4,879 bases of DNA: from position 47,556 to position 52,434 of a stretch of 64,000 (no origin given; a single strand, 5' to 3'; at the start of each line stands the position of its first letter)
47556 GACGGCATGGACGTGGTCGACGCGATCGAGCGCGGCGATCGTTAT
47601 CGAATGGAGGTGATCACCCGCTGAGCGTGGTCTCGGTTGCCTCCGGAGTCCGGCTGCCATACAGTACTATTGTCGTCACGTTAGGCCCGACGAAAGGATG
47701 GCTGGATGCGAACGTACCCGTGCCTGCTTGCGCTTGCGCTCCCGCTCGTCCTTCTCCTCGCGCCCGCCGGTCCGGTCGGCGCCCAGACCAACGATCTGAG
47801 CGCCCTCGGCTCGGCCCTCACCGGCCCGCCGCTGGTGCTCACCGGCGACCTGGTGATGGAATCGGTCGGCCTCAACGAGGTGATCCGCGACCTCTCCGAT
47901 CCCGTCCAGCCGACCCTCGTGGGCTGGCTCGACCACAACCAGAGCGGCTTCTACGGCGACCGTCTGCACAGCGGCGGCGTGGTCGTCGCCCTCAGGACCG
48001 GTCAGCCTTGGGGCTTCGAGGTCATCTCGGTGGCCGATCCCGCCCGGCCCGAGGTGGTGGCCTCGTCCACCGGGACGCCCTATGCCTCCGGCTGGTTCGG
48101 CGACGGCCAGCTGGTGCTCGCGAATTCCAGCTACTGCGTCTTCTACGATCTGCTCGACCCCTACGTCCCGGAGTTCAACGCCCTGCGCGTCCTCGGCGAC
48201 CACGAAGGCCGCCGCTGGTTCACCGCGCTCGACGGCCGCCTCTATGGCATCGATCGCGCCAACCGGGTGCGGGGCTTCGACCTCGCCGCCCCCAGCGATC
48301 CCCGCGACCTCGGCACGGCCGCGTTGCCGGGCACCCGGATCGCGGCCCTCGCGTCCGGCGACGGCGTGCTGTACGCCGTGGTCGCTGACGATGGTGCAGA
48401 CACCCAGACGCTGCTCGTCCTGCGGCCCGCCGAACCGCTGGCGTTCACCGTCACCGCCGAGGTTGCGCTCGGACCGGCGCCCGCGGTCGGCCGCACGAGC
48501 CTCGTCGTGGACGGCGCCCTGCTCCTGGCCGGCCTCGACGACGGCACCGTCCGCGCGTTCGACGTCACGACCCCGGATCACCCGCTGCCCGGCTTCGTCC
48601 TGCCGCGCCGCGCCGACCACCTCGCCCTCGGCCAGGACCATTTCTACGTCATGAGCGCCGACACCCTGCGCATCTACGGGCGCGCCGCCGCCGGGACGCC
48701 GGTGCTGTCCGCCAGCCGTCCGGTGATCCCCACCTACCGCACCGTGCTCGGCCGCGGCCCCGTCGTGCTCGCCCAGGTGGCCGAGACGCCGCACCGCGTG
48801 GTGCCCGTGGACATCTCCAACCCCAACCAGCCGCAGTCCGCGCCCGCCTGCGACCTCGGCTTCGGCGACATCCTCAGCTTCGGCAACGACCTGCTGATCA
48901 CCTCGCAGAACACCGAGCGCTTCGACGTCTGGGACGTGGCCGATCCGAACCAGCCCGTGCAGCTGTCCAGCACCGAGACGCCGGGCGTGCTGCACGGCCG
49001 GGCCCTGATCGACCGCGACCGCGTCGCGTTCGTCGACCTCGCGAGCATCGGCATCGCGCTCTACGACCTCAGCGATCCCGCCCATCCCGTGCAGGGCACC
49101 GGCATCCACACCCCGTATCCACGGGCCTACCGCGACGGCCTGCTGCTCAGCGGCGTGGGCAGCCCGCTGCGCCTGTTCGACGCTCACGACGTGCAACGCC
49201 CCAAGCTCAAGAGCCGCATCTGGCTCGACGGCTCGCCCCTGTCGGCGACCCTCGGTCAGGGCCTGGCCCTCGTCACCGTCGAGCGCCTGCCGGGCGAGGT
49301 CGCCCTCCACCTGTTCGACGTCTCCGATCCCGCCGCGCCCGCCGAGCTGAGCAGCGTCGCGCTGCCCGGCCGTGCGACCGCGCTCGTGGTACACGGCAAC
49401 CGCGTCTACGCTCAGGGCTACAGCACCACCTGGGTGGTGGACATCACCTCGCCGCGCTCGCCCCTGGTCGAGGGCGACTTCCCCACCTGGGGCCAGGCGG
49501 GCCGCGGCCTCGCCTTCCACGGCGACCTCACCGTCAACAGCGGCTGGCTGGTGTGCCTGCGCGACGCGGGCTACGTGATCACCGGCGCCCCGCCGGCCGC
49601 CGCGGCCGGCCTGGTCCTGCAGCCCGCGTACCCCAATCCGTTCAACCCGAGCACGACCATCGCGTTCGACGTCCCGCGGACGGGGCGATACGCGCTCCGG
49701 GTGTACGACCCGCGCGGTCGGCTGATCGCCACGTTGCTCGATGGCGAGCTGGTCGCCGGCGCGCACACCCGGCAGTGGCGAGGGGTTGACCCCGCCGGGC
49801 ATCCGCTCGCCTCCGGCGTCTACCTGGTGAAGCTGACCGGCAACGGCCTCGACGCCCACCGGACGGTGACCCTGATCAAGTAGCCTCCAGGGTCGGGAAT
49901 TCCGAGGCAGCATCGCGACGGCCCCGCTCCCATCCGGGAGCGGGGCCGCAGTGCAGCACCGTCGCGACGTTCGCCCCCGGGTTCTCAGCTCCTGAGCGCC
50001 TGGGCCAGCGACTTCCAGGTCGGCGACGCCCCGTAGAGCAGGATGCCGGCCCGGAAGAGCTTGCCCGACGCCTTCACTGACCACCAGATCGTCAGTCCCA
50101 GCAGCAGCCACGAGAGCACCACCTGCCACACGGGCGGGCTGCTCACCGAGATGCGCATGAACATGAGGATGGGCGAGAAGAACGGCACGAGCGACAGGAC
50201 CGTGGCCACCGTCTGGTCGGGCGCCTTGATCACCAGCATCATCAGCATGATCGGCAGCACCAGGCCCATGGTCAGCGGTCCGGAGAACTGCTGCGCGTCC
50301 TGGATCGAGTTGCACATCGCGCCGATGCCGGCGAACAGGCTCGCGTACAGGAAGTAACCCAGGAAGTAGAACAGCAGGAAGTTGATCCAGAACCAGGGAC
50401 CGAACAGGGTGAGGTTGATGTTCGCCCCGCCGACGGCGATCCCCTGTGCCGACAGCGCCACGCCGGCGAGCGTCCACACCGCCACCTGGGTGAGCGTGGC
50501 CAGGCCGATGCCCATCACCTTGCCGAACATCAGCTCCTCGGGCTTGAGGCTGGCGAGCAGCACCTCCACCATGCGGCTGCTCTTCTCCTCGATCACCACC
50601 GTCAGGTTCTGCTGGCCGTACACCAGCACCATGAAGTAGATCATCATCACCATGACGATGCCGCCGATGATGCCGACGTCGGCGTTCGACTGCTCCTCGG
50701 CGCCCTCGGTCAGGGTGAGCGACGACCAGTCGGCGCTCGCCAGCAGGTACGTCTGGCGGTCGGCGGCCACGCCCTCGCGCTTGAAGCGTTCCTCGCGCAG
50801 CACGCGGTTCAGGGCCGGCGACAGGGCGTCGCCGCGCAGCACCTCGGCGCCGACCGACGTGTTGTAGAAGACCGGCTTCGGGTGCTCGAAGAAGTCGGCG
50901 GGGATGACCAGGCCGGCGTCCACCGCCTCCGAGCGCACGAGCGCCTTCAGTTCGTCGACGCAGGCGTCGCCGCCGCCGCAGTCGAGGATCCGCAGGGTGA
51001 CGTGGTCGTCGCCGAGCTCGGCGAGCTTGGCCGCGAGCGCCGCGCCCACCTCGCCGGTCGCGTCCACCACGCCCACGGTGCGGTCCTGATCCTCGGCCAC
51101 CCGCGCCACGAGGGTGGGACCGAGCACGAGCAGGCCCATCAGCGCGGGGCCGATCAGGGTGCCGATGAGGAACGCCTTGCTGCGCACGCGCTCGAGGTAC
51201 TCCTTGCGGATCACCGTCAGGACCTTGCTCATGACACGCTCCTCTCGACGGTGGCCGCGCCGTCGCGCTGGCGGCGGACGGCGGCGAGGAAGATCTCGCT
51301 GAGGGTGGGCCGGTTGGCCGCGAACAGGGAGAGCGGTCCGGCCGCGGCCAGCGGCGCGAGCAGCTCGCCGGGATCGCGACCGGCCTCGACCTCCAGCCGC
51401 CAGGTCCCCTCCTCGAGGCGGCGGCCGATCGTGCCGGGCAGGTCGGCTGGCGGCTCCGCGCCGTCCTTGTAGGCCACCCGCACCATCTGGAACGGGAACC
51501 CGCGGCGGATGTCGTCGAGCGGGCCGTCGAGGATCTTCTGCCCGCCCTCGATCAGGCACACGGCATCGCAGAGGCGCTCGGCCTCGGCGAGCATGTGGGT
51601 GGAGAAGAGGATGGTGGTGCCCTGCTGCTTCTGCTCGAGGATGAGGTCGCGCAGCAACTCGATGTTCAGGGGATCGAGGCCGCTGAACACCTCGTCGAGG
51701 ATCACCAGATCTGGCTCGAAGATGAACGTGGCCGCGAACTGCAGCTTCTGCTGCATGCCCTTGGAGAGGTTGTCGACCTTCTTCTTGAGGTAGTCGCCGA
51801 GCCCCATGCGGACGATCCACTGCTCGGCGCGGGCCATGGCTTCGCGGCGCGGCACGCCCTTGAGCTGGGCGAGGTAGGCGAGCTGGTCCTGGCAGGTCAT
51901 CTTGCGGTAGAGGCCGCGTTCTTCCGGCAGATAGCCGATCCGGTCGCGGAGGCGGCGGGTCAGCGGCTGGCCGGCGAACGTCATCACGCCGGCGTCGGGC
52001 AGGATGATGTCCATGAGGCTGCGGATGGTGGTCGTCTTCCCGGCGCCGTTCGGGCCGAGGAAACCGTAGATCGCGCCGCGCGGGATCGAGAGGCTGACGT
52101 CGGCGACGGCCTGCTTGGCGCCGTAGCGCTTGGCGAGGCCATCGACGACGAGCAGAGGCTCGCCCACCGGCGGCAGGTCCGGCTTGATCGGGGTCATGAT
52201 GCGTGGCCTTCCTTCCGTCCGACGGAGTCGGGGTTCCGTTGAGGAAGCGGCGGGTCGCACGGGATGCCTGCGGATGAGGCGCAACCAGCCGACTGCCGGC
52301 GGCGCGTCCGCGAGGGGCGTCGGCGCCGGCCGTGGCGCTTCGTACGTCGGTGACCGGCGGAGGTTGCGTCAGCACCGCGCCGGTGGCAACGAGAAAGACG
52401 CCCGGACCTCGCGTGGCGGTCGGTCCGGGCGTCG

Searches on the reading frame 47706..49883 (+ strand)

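Call 87: search_protein_families(library=pfam, proteins=[window:47706-49883:+], max_evalue=0.00001)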
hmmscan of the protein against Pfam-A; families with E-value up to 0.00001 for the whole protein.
window:47706-49883:+ (725 aa): 1 family
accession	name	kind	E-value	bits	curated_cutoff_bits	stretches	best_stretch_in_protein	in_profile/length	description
PF13860.13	FlgD_ig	-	4.5e-07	30.2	27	1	662-713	25-76/79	FlgD Ig-like domain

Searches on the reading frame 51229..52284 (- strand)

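Call 87: search_protein_families(library=pfam, proteins=[window:51229-52284:-], max_evalue=0.00001)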
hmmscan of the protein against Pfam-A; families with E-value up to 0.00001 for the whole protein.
window:51229-52284:- (351 aa): 3 families
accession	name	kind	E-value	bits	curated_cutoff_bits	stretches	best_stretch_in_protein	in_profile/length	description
PF00005.33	ABC_tran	-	2.1e-27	96.8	25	1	61-200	2-136/137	ABC transporter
PF13304.12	AAA_21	-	9.8e-15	55.8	27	1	170-230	235-298/304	AAA domain, putative AbiEii toxin, Type IV TA system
PF13732.12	DrrA1-3_C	-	2e-09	38.4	27.4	1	254-336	1-81/81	ATP-binding protein DrrA1-3-like, C-terminal domain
